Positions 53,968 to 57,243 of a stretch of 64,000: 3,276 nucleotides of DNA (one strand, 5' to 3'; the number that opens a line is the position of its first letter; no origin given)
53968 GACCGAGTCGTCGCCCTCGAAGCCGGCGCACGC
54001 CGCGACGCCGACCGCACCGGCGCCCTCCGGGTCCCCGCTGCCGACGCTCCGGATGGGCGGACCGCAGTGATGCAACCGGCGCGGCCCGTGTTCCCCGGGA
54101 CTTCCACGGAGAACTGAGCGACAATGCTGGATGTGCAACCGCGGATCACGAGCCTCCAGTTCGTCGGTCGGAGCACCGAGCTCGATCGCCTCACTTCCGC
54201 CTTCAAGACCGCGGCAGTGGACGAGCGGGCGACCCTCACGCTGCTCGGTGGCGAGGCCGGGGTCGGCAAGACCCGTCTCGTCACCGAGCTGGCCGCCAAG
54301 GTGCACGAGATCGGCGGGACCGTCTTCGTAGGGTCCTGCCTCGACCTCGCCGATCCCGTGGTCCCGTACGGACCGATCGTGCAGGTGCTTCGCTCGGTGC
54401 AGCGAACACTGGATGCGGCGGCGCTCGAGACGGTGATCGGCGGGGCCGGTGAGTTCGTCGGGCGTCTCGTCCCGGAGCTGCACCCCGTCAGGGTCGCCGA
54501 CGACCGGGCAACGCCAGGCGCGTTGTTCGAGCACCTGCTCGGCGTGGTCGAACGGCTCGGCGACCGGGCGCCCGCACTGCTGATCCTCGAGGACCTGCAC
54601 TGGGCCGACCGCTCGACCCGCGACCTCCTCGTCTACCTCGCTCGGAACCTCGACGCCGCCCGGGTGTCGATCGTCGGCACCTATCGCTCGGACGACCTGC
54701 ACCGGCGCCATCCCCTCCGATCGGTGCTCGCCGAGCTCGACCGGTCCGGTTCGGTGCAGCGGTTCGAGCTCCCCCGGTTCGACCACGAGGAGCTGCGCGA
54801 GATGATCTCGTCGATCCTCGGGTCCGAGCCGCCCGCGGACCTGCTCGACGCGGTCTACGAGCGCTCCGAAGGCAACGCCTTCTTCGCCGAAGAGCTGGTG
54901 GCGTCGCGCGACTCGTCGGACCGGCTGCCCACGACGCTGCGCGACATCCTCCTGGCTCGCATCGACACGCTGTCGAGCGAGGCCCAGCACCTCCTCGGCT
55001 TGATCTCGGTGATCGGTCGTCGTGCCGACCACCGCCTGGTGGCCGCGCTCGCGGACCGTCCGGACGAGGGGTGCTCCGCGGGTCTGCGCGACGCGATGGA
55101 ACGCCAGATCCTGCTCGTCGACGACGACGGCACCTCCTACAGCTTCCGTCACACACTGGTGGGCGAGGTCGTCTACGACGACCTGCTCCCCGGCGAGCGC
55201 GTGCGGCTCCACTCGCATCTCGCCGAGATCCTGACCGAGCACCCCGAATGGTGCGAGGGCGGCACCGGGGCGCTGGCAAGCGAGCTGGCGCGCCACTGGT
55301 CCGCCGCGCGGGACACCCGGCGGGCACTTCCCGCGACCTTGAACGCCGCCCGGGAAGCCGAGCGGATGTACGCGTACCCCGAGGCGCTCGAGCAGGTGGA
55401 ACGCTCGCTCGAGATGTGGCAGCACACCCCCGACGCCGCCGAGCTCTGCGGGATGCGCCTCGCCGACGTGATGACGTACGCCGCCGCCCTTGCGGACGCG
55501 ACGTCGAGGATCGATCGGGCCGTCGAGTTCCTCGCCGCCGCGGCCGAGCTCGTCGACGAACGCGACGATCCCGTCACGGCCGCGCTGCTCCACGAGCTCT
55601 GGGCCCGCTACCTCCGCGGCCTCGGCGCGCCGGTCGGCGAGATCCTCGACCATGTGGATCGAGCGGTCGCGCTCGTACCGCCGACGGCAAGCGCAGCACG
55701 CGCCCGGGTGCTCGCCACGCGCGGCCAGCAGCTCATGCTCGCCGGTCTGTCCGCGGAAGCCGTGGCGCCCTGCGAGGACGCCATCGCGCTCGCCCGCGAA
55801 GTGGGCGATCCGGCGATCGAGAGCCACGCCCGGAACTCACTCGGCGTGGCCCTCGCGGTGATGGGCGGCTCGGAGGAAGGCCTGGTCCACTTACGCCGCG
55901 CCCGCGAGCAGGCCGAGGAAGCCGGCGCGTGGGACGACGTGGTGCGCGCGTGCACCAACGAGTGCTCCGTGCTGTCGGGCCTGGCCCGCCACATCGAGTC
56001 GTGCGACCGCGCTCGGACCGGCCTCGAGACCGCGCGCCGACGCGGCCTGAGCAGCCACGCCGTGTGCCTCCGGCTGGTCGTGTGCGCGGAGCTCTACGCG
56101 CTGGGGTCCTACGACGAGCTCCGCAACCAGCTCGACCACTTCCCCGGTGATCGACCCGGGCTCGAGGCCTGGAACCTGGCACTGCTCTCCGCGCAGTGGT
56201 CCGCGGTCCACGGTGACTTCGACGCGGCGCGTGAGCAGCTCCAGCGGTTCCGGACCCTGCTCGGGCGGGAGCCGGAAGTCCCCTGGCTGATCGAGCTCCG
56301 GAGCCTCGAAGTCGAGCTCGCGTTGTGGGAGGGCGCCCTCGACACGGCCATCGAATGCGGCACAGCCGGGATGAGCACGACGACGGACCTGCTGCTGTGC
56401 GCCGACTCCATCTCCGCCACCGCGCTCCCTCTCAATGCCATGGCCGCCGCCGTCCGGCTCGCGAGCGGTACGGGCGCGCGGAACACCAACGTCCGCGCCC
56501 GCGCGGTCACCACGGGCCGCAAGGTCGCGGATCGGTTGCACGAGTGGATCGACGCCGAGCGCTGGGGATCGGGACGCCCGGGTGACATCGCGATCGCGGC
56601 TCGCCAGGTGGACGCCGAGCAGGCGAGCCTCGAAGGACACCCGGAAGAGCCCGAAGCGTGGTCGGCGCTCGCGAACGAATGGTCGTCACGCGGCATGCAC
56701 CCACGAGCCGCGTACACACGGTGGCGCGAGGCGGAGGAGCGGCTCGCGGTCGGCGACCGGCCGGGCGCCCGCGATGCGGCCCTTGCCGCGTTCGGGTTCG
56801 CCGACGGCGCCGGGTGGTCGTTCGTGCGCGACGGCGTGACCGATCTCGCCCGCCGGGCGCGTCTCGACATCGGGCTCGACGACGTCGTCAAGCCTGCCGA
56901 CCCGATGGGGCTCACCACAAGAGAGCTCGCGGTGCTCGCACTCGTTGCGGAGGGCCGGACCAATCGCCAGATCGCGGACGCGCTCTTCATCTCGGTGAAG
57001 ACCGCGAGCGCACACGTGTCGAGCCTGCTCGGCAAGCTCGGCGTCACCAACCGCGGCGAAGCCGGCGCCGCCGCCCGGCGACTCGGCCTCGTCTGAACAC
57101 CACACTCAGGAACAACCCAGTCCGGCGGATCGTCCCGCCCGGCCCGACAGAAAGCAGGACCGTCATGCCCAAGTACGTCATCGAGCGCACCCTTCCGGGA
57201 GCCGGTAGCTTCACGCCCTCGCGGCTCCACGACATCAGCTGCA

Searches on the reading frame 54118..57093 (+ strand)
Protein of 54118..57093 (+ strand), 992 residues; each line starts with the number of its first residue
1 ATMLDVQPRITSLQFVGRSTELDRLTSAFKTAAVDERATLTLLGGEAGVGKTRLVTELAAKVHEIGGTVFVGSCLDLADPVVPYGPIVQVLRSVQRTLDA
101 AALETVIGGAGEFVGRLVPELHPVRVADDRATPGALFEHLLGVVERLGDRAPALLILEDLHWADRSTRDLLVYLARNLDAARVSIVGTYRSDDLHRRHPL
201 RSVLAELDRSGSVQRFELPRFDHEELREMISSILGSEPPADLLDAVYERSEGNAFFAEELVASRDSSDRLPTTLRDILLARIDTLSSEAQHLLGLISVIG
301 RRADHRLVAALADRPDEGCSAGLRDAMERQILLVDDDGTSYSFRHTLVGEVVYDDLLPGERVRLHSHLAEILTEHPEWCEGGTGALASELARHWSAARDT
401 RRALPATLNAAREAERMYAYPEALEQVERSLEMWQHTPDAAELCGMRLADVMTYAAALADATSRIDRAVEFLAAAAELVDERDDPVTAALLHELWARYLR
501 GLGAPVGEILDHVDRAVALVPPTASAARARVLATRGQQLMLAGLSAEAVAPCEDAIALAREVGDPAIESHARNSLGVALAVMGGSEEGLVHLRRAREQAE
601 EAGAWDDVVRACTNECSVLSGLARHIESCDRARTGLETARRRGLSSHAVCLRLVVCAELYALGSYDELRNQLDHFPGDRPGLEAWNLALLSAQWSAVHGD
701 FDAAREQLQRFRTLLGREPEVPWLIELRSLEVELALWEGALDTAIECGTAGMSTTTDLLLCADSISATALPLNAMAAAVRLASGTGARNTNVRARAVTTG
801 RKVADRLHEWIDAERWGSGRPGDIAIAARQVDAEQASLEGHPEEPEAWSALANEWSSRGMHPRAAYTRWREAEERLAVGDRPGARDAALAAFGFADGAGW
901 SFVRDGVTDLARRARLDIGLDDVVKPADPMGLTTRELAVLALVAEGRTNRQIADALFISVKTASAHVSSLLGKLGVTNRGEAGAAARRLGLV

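Call 17: search_protein_families(library=pfam, proteins=[window:54118-57093:+], max_evalue=0.0001)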
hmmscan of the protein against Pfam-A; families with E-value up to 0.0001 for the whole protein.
window:54118-57093:+ (992 aa): 3 families
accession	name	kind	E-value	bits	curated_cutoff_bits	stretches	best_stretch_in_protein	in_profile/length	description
PF13191.12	AAA_16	-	2.1e-25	90.6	32.6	1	14-186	1-167/167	AAA ATPase domain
PF00196.25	GerE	-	4.6e-16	58.6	23.5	1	931-982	2-53/57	Bacterial regulatory proteins, luxR family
PF13401.12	AAA_22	-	3.8e-05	24.4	27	0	37-189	4-124/130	AAA domain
